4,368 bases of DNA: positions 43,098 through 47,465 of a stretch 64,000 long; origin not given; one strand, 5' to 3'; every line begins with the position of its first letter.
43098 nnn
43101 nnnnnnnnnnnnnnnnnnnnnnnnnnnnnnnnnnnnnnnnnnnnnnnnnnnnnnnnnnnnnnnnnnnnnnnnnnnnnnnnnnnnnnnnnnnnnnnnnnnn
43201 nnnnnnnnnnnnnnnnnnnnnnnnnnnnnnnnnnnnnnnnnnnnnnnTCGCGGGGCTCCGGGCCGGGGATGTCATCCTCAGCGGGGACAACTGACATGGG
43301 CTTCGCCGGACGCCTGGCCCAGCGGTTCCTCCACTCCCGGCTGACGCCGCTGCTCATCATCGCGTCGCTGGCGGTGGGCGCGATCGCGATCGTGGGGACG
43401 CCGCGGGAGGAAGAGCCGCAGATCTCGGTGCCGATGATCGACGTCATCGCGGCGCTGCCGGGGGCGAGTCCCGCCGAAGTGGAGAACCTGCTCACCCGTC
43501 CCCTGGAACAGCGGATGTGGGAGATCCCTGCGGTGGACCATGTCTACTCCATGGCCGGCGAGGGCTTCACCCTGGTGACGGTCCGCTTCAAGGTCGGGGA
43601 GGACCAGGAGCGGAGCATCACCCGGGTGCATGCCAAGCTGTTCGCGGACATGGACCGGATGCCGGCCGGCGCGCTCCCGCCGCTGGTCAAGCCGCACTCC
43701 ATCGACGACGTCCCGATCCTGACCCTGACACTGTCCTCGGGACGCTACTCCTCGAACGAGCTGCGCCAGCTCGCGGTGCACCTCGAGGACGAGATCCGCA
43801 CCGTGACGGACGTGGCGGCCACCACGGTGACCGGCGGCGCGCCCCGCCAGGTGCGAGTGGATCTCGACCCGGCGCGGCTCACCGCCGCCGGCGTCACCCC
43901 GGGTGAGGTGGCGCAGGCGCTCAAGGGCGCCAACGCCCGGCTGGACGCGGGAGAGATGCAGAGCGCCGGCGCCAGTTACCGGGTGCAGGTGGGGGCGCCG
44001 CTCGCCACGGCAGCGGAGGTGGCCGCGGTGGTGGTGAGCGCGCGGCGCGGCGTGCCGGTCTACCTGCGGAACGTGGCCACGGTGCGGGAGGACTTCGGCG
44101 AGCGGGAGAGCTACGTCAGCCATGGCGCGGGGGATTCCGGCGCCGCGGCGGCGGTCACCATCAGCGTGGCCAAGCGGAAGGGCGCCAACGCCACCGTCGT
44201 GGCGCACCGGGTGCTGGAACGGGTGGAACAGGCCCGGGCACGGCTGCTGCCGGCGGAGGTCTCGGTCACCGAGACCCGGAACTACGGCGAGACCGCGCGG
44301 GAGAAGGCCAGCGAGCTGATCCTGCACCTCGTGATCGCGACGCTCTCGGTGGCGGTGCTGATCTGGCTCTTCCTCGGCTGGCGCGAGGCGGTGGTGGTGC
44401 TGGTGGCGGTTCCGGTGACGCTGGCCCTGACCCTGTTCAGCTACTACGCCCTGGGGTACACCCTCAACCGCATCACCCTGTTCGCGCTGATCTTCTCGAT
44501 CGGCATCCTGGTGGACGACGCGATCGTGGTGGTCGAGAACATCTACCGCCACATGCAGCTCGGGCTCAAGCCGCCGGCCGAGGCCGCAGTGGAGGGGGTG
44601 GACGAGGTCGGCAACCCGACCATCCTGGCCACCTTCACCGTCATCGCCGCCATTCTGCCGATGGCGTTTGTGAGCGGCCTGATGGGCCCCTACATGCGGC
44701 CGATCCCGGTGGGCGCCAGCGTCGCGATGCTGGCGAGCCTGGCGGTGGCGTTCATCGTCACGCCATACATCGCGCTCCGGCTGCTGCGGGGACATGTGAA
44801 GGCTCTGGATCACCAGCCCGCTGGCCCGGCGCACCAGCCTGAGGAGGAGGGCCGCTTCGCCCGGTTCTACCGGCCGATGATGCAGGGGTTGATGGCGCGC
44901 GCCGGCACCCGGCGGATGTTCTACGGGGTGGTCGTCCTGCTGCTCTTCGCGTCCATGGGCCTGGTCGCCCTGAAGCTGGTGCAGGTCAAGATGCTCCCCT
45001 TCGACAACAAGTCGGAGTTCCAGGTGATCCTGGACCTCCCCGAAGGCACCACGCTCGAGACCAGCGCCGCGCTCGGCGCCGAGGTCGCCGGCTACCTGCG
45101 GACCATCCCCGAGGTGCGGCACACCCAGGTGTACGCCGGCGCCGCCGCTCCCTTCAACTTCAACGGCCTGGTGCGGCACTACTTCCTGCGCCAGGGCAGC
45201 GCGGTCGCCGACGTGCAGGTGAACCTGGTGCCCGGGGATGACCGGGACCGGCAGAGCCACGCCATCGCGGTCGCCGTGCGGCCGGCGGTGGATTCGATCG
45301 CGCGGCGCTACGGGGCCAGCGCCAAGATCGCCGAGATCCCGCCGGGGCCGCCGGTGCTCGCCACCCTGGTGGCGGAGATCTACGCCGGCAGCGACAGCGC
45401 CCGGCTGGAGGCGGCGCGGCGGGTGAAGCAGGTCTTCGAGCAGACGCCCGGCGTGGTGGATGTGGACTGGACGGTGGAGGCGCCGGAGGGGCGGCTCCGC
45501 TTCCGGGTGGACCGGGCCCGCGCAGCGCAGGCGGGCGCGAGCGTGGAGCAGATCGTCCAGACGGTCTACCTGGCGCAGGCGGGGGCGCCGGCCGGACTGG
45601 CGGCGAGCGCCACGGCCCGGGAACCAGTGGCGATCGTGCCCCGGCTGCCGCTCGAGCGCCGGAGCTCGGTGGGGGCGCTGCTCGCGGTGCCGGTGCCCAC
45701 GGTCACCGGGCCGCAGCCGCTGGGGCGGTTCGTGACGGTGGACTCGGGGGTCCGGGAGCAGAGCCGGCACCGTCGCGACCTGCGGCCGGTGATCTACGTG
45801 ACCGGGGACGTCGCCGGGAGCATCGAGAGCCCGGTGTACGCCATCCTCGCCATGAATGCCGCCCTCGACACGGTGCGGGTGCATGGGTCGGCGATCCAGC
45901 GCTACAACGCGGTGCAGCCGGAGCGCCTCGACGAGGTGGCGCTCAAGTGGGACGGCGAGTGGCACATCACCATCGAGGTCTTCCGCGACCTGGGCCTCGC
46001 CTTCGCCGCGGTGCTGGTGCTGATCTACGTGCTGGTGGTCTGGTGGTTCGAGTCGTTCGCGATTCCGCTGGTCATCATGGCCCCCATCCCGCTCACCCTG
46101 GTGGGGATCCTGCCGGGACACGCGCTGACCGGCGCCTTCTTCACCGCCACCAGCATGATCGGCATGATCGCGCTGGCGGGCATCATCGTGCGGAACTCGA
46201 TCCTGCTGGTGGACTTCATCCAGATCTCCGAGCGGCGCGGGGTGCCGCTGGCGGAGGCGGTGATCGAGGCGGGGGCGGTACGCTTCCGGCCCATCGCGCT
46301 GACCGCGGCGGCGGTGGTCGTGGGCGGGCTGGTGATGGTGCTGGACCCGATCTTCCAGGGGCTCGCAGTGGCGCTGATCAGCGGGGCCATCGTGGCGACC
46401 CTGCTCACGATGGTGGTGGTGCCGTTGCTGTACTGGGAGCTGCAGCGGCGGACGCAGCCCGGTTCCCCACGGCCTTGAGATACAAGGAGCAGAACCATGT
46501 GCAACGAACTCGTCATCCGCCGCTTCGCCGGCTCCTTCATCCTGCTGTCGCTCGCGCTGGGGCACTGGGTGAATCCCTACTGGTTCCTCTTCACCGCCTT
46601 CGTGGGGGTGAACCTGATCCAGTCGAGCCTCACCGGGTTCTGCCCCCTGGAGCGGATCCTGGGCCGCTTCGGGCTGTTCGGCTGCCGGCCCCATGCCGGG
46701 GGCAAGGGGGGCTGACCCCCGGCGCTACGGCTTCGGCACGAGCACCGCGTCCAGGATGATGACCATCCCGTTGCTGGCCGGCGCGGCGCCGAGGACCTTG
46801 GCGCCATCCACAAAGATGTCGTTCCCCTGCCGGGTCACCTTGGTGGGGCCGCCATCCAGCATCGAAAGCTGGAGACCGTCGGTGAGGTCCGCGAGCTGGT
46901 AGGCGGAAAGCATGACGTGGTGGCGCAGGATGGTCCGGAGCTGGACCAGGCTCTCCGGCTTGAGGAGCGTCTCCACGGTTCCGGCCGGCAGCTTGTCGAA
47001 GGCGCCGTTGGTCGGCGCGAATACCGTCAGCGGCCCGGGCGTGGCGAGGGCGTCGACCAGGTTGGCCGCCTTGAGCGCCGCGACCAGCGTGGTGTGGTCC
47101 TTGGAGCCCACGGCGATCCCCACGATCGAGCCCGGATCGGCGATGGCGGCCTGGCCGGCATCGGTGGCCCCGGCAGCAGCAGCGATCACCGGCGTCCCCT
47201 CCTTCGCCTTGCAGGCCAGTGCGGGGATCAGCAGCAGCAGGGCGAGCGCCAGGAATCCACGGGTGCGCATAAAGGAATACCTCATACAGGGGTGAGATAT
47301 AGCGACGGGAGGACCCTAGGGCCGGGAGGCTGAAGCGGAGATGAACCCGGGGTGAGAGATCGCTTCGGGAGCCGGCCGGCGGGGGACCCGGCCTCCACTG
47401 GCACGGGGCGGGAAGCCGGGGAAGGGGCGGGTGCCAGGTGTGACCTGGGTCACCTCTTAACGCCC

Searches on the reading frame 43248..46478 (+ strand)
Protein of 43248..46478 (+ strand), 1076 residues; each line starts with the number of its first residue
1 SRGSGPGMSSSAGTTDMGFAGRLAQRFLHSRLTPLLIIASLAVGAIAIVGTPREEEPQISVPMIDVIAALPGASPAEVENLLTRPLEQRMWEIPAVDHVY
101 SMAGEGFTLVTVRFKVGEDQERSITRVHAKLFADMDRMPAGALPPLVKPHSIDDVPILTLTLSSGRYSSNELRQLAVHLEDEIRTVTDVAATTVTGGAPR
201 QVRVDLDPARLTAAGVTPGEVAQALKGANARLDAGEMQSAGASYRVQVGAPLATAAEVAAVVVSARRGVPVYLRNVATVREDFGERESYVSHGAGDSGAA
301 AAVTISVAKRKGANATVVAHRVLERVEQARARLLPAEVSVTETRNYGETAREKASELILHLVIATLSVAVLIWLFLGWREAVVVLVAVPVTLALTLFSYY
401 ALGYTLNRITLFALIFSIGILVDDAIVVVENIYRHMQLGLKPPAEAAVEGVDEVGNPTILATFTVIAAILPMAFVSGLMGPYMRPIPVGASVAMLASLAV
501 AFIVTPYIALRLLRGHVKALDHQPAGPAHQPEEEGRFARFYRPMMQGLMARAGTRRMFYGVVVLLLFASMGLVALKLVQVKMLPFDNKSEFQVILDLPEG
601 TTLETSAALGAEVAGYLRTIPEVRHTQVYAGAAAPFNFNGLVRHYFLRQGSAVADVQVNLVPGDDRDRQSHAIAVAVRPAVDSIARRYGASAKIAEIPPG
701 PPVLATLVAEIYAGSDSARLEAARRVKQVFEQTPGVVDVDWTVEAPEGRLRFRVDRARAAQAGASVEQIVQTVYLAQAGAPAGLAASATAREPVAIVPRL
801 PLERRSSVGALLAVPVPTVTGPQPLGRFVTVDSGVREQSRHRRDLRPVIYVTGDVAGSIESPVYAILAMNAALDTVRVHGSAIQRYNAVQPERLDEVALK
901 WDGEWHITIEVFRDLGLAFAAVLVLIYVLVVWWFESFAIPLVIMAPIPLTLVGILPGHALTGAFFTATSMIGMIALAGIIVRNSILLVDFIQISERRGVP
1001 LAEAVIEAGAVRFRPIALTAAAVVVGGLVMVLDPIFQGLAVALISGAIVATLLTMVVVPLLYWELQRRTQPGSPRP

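Call 20: search_protein_families(library=pfam, proteins=[window:43248-46478:+], max_evalue=0.001)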
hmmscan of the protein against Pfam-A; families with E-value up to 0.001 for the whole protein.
window:43248-46478:+ (1076 aa): 2 families
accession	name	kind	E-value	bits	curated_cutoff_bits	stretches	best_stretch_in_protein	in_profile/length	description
PF00873.25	ACR_tran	-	4.3e-153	511.8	28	1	33-1063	12-1018/1021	AcrB/AcrD/AcrF family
PF02355.23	SecD_SecF_C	-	2e-06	27.8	20.5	1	354-513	30-183/189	Protein export membrane protein SecD/SecF, C-terminal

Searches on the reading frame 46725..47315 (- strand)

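Call 20: search_protein_families(library=pfam, proteins=[window:46725-47315:-], max_evalue=0.001)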
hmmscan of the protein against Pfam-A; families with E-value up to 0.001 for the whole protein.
window:46725-47315:- (196 aa): 1 family
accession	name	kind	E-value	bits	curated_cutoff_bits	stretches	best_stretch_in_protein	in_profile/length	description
PF02469.27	Fasciclin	-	2e-27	96.3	22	1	73-194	2-123/123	Fasciclin domain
